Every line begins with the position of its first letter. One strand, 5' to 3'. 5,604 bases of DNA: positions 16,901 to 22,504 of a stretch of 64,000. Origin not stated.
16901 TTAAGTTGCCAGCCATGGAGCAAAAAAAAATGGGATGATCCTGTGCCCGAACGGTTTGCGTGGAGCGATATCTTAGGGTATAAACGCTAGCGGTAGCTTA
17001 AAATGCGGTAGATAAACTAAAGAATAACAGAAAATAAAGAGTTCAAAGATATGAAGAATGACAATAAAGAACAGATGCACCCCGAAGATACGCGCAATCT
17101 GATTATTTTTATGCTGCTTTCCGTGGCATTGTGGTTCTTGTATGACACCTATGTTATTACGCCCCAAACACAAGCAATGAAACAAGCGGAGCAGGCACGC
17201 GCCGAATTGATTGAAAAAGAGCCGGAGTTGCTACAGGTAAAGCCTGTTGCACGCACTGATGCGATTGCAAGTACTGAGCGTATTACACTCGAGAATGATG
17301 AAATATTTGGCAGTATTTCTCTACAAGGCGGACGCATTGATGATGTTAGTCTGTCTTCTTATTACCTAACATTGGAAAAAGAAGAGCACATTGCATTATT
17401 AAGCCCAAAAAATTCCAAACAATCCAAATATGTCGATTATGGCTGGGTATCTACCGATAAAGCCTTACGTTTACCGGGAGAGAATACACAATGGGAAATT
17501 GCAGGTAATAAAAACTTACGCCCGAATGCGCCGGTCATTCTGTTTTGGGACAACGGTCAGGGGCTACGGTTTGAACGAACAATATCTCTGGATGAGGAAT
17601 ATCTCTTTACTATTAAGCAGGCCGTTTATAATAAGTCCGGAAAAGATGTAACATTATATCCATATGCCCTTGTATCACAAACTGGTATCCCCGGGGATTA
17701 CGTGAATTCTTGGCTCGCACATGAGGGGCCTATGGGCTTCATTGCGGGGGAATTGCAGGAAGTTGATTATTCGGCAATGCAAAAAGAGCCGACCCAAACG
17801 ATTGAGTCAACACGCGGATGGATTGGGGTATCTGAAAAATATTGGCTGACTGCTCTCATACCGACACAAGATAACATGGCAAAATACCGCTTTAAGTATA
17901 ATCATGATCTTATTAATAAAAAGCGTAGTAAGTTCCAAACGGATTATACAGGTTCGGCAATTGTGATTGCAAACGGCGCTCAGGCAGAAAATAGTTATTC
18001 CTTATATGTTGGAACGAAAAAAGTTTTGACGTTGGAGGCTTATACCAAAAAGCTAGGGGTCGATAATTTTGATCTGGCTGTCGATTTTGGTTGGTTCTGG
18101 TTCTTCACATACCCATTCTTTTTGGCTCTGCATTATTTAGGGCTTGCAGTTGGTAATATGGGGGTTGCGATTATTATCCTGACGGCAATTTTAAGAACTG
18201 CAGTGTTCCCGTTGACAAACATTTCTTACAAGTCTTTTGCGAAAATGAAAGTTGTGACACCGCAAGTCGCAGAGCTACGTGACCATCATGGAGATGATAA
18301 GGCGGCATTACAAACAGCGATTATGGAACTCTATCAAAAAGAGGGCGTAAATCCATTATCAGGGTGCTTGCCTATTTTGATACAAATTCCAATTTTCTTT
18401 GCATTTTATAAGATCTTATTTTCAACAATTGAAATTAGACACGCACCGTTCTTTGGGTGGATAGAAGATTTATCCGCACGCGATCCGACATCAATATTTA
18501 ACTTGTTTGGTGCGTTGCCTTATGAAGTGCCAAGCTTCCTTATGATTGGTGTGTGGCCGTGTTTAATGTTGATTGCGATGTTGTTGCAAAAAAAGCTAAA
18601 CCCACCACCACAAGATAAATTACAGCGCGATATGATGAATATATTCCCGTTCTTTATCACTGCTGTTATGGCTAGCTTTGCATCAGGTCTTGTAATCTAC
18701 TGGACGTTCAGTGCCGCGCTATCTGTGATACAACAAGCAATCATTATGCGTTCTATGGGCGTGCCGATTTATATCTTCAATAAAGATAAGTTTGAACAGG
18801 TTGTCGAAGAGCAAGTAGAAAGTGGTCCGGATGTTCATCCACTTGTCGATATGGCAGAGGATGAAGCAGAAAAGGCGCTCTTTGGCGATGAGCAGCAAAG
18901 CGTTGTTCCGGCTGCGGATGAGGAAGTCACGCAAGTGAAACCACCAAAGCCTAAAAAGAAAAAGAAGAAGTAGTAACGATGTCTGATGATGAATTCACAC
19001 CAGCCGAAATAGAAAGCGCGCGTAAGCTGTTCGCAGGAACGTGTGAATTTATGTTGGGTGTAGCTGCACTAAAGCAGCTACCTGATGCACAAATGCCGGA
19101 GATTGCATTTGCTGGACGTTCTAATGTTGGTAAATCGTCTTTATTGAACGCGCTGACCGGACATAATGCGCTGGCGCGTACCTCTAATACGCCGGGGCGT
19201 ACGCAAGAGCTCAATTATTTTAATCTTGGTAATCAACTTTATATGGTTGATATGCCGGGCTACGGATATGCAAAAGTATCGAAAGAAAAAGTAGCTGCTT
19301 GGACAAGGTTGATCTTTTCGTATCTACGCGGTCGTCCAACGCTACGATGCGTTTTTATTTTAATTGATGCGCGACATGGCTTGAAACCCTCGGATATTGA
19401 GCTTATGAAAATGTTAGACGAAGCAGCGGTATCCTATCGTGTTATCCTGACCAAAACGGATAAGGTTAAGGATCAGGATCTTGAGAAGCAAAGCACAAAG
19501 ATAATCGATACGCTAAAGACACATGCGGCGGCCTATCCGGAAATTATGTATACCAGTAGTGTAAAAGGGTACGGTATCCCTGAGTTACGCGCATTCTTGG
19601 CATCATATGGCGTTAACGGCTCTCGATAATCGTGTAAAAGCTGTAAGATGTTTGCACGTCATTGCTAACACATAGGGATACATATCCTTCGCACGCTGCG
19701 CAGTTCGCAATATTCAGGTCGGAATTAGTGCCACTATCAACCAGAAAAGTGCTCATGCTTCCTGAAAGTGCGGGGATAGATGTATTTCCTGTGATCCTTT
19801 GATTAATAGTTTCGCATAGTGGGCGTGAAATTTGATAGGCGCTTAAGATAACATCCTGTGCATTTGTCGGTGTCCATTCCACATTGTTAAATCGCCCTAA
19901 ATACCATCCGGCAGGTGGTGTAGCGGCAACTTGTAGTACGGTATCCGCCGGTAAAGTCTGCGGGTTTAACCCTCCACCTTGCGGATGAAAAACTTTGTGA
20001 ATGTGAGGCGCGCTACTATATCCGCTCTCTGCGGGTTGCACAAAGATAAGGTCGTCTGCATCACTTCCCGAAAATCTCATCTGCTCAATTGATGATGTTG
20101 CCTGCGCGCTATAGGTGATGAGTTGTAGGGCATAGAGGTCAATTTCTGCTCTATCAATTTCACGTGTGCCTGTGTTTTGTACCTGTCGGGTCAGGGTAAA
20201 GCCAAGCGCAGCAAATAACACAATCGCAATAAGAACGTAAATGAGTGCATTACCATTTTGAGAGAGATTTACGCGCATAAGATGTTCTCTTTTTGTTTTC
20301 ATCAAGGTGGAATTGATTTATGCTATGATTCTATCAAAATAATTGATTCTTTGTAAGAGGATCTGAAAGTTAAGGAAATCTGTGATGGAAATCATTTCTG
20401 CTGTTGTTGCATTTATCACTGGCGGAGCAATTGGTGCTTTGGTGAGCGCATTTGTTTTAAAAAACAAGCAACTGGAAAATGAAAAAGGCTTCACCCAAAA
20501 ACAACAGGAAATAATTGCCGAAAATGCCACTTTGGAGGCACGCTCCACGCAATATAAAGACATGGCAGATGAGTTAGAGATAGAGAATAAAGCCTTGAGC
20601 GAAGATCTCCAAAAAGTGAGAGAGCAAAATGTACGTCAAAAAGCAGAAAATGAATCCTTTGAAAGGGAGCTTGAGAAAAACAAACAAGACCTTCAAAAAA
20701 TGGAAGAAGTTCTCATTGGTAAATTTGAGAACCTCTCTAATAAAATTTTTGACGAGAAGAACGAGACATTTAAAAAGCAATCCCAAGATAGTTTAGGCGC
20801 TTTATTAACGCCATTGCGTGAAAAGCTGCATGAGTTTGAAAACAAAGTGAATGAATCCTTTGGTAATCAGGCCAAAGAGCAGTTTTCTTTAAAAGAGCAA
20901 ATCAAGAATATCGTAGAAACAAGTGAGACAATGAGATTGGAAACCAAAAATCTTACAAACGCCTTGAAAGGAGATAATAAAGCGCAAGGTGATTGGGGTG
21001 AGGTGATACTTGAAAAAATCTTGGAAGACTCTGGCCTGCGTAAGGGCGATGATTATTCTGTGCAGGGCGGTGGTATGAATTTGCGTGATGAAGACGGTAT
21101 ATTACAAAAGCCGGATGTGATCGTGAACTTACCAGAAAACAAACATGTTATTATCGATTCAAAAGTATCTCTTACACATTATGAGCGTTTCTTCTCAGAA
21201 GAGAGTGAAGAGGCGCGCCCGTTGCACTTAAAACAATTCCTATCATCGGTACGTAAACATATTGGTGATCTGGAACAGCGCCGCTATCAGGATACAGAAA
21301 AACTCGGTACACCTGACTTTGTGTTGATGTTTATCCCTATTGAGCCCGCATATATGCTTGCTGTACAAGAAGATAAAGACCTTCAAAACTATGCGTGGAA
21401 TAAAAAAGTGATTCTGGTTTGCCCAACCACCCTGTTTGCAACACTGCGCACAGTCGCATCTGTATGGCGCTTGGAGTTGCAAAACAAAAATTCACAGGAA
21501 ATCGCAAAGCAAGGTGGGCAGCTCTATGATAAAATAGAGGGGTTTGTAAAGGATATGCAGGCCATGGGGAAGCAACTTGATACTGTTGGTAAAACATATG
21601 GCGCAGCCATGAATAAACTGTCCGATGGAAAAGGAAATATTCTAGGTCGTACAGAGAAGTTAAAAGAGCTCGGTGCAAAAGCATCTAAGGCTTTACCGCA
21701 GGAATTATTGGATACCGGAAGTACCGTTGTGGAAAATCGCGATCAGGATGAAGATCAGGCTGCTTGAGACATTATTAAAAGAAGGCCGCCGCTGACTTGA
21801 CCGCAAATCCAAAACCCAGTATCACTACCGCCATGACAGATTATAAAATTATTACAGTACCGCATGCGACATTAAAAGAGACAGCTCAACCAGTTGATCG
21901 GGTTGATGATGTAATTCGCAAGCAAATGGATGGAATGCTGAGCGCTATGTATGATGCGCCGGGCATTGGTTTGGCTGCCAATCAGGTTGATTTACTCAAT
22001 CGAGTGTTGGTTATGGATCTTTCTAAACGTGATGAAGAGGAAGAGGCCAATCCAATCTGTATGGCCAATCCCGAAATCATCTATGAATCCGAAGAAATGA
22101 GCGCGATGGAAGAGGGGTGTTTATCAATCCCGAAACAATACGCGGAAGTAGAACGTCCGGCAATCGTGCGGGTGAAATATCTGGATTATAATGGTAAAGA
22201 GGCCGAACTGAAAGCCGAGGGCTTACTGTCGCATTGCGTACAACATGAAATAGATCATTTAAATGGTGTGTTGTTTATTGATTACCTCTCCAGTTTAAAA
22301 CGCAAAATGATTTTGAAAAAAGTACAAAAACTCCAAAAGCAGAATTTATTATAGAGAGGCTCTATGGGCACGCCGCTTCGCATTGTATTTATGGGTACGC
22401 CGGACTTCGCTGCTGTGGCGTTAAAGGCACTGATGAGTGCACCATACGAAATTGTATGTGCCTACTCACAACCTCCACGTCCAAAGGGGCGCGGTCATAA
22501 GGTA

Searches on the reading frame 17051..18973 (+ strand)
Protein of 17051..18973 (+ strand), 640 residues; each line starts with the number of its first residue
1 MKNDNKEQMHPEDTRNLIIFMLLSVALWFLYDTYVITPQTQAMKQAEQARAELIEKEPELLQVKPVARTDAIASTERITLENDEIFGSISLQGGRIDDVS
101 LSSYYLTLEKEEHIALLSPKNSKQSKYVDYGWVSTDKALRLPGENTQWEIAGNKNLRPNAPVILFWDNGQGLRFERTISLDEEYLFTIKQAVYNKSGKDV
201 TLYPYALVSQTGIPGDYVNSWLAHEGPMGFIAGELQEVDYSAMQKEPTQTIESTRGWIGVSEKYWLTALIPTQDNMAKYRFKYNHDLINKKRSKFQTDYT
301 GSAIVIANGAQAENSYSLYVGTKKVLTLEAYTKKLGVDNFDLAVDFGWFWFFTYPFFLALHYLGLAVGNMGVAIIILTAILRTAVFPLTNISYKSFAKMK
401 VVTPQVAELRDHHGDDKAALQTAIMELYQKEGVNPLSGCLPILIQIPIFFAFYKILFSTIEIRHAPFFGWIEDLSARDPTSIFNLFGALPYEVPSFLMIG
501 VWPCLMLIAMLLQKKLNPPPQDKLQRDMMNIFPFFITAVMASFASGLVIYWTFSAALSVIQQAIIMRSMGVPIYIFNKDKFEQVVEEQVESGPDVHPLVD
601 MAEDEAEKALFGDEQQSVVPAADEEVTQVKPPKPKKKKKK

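Call 11: search_protein_families(library=pfam, proteins=[window:17051-18973:+], max_evalue=0.001)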
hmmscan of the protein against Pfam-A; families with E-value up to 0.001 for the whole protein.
window:17051-18973:+ (640 aa): 2 families
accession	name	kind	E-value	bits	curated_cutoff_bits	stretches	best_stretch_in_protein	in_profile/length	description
PF14849.12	YidC_periplas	-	4.5e-68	230.7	24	1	77-358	1-282/283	YidC periplasmic domain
PF02096.25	60KD_IMP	-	2.9e-53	180.6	35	1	370-567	1-163/163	60Kd inner membrane protein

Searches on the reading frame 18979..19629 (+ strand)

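Call 11: search_protein_families(library=pfam, proteins=[window:18979-19629:+], max_evalue=0.001)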
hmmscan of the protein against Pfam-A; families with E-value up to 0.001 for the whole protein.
window:18979-19629:+ (216 aa): 6 families
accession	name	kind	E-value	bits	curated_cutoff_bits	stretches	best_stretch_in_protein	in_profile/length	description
PF01926.29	MMR_HSR1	-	2.6e-20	73.1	21.9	1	41-159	1-113/113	50S ribosome-binding GTPase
PF02421.24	FeoB_N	-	3e-11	43.5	27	1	41-203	2-152/156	Ferrous iron transport protein B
PF00009.33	GTP_EFTU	-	6.5e-09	36.1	26.5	1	122-208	93-183/188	Elongation factor Tu GTP binding domain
PF03193.22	RsgA_GTPase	-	9e-09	35.8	30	1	42-95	109-168/174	RsgA GTPase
PF00350.29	Dynamin_N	-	1.3e-07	32.2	27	1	42-70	1-29/168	Dynamin family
PF00735.24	Septin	-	6e-06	26.2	26.2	0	124-184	116-175/280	Septin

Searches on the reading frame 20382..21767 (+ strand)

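Call 11: search_protein_families(library=pfam, proteins=[window:20382-21767:+], max_evalue=0.001)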
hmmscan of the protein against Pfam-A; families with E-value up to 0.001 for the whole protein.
window:20382-21767:+ (461 aa): 1 family
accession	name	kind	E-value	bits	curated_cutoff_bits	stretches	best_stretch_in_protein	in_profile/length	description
PF02646.22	RmuC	-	1.1e-103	346.8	26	1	137-436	2-290/291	RmuC family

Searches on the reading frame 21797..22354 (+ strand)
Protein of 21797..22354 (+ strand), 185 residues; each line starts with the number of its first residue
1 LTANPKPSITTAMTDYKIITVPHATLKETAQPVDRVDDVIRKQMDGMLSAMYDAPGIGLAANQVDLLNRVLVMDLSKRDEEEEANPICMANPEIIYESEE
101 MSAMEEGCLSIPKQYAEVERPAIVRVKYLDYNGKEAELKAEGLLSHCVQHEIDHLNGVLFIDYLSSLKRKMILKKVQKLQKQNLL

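Call 11: search_protein_families(library=pfam, proteins=[window:21797-22354:+], max_evalue=0.001)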
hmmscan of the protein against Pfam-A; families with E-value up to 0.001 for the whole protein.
window:21797-22354:+ (185 aa): 1 family
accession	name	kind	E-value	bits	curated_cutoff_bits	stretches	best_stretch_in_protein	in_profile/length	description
PF01327.26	Pep_deformylase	-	5.1e-53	179.3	22.8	1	16-169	2-155/156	Polypeptide deformylase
